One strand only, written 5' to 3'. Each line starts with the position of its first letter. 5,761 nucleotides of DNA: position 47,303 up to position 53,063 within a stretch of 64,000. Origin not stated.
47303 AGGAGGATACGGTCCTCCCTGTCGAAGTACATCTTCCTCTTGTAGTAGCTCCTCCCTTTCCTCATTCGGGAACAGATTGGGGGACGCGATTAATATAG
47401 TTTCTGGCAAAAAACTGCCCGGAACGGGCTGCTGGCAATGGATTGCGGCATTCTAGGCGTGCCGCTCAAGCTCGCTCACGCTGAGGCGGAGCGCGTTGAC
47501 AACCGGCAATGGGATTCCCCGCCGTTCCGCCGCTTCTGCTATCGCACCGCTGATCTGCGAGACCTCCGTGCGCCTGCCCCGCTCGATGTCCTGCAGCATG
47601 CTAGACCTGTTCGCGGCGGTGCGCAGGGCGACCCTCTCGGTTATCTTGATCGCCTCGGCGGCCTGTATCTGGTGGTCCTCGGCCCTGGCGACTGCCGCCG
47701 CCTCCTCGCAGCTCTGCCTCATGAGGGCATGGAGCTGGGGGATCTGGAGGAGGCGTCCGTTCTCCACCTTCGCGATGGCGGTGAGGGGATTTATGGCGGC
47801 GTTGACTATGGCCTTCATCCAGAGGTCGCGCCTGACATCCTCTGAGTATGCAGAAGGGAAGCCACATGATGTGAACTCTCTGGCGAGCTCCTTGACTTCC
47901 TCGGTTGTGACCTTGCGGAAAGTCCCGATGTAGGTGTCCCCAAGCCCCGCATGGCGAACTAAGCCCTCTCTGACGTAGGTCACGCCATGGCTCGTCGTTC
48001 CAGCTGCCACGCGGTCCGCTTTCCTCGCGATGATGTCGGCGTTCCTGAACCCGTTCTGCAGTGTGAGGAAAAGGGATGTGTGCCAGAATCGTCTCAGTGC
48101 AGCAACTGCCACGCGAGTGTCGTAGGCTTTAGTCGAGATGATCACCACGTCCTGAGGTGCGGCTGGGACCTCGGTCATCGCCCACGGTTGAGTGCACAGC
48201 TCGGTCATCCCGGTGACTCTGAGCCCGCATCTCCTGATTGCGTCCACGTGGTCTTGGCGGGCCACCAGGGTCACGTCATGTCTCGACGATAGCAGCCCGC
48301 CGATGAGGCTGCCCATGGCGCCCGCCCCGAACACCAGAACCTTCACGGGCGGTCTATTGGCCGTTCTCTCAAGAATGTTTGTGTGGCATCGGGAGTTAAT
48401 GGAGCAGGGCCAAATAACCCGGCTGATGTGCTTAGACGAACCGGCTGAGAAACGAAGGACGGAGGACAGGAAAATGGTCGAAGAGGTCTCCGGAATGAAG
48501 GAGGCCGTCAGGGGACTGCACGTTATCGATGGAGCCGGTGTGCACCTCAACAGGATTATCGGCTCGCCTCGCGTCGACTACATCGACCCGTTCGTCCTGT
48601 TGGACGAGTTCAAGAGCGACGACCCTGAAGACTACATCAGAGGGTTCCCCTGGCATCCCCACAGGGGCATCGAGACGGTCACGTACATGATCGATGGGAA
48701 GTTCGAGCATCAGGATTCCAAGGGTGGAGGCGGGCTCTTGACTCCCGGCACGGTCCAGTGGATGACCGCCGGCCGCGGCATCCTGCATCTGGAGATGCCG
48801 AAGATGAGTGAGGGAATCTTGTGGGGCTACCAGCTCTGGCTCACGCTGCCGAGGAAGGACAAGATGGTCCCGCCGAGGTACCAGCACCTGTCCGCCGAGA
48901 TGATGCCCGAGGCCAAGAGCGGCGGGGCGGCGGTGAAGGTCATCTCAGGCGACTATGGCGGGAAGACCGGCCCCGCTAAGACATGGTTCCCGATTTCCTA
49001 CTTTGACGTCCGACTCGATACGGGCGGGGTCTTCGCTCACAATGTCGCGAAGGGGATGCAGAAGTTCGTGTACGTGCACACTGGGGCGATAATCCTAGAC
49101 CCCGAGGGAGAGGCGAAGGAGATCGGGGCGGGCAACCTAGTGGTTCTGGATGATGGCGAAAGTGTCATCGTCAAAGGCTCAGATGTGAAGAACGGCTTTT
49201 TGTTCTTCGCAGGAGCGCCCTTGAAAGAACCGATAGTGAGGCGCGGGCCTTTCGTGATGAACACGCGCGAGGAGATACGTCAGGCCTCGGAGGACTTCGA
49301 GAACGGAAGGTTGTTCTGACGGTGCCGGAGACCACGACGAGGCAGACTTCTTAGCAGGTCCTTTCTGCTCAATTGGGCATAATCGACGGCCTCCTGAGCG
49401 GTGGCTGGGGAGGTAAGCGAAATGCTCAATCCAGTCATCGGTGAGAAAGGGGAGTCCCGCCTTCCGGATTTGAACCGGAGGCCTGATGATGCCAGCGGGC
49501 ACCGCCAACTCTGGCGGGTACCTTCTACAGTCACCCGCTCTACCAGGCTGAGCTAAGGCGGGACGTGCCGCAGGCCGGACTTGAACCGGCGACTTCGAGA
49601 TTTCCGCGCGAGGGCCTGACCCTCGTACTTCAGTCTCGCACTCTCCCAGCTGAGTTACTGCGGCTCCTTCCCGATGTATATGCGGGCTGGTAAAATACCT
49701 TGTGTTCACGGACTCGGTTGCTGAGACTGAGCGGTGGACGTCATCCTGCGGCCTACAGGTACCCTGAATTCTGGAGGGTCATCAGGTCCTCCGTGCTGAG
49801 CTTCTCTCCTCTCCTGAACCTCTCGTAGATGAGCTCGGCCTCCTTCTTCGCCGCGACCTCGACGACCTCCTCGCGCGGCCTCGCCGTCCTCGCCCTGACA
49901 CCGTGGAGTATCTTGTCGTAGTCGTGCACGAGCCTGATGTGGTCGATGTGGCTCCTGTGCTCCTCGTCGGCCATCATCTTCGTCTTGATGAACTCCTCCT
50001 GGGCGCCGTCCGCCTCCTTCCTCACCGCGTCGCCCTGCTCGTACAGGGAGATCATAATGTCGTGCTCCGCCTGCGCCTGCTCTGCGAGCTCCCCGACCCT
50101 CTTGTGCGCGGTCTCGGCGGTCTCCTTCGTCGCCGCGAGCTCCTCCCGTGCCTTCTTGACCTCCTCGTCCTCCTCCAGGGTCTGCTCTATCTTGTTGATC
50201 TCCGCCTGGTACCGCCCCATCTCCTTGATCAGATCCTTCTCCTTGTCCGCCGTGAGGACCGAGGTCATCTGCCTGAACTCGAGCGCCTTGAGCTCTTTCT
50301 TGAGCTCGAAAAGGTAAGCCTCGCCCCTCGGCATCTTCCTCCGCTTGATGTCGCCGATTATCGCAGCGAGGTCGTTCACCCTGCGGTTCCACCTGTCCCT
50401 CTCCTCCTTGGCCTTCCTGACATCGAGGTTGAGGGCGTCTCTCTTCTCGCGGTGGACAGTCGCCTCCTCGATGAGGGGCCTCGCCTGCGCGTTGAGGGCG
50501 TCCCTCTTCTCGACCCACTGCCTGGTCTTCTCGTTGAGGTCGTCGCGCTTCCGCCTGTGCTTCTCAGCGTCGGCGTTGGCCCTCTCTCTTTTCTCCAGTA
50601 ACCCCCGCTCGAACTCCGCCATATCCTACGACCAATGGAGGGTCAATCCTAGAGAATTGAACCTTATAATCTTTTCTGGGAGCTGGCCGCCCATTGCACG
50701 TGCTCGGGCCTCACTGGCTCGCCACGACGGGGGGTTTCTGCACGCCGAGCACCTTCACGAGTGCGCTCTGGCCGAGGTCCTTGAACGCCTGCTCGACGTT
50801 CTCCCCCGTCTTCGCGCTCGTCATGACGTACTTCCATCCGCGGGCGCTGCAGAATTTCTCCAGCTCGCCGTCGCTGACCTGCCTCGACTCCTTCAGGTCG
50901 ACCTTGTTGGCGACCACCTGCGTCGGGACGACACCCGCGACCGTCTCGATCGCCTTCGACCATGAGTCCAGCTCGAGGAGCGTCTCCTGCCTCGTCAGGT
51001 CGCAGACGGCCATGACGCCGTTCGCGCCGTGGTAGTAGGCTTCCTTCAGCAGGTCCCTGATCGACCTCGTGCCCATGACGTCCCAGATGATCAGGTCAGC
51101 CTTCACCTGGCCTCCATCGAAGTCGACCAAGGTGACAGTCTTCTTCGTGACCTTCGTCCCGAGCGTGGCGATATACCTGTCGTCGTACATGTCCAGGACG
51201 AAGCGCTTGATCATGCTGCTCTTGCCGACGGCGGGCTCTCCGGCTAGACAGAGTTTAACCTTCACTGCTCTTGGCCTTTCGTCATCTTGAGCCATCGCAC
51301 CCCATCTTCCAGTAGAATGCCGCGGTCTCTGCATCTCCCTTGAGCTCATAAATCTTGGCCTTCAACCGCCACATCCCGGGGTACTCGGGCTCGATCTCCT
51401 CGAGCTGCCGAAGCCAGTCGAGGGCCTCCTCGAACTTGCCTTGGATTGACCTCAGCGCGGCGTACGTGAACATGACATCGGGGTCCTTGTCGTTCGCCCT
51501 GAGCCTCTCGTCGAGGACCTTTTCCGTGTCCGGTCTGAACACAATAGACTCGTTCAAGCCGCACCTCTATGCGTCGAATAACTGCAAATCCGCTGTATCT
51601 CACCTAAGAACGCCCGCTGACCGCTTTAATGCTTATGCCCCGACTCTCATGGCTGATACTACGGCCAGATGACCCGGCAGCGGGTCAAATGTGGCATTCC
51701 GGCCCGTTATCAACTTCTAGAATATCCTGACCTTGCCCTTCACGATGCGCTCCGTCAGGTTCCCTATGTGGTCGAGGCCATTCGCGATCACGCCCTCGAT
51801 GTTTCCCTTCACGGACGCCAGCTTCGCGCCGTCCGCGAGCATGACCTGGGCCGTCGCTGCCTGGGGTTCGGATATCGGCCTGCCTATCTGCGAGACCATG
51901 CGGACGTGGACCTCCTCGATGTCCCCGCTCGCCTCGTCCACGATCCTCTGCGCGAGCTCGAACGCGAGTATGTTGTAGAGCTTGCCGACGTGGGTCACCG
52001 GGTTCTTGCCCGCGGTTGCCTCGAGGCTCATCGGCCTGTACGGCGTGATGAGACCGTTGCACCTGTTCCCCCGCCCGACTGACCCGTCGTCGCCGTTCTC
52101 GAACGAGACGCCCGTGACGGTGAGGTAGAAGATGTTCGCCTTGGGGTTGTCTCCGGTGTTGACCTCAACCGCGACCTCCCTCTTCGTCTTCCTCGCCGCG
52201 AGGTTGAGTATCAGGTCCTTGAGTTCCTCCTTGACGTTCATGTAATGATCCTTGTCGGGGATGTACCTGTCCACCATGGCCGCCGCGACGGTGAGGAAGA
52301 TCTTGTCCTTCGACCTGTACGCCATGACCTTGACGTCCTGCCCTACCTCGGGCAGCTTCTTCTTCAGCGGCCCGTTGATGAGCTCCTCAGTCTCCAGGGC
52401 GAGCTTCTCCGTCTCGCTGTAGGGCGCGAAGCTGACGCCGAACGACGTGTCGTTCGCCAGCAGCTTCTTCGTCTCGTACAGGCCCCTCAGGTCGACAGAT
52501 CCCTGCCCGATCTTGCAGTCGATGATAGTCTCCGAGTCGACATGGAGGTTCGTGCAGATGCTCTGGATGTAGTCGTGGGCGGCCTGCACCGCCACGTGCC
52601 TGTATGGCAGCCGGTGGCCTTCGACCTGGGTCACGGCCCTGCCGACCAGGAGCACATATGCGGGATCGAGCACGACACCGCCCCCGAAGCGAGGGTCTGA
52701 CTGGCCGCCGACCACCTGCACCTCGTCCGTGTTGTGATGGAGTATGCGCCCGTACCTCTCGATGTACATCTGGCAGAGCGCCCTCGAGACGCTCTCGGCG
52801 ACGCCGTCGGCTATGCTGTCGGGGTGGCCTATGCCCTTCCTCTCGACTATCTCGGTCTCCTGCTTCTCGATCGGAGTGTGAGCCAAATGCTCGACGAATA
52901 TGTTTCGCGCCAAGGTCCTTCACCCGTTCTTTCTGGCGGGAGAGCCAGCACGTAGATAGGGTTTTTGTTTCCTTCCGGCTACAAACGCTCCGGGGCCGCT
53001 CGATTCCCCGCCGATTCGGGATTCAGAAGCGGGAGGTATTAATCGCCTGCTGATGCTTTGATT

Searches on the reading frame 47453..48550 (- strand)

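Call 42: search_protein_families(library=pfam, proteins=[window:47453-48550:-], max_evalue=0.01)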
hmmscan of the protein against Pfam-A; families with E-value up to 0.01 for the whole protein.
window:47453-48550:- (365 aa): 2 families
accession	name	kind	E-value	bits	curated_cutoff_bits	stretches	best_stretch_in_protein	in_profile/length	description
PF08546.17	ApbA_C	-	2.5e-33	115.5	22.7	1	238-354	1-117/125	Ketopantoate reductase PanE/ApbA C terminal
PF02558.23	ApbA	-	6.9e-31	107.3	22.2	1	71-212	1-149/150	Ketopantoate reductase PanE/ApbA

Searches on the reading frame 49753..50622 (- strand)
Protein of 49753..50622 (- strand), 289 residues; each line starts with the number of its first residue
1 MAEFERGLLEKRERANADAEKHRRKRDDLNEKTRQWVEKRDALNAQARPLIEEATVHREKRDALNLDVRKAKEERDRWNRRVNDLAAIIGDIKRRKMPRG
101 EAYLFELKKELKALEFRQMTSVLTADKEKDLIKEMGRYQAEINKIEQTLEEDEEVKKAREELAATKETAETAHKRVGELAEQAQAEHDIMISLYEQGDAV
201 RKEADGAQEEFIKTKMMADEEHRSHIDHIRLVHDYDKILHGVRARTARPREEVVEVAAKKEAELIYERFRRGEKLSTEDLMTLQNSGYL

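Call 42: search_protein_families(library=pfam, proteins=[window:49753-50622:-], max_evalue=0.01)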
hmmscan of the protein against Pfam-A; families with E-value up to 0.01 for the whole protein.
window:49753-50622:- (289 aa): 1 family
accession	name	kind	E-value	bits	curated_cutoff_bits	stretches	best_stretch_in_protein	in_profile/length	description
PF23435.1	DUF7121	-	1.2e-37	130.4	29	1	20-289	42-307/307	Family of unknown function (DUF7121)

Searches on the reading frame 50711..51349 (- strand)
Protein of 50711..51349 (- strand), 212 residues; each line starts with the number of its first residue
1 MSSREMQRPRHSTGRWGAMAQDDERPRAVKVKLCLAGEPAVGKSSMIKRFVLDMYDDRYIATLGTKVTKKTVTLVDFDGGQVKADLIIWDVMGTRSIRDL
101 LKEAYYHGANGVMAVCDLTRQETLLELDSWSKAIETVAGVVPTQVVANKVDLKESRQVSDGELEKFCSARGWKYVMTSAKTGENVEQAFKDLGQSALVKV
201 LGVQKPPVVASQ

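Call 42: search_protein_families(library=pfam, proteins=[window:50711-51349:-], max_evalue=0.01)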
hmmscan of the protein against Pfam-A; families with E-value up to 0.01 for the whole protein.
window:50711-51349:- (212 aa): 7 families
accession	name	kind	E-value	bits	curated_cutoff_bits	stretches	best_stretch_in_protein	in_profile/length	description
PF00071.28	Ras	-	3.1e-32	111.8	21.6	1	32-195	1-159/162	Ras family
PF08477.19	Roc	-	2e-21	76.8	27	1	32-151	1-119/119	Ras of Complex, Roc, domain of DAPkinase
PF00025.27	Arf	-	4.3e-10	39.8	22.3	1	30-194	14-172/174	ADP-ribosylation factor family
PF03193.22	RsgA_GTPase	-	0.00033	21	30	0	141-195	54-107/174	RsgA GTPase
PF01926.29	MMR_HSR1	-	0.00096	19.7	21.9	1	33-149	2-113/113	50S ribosome-binding GTPase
PF16897.10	MMR_HSR1_Xtn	-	0.0063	16.9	35.2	0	95-187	18-95/106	C-terminal region of MMR_HSR1 domain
PF13481.12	AAA_25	-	0.0081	16.2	27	0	35-137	38-141/195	AAA domain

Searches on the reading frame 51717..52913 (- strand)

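Call 9: search_protein_families(library=pfam, proteins=[window:51717-52913:-], max_evalue=0.001)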
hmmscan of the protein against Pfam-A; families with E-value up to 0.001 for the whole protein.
window:51717-52913:- (398 aa): 1 family
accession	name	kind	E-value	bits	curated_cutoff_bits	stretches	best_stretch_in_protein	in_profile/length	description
PF01941.24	AdoMet_Synthase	-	3.3e-167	556.8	27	1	3-394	1-395/395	S-adenosylmethionine synthetase (AdoMet synthetase)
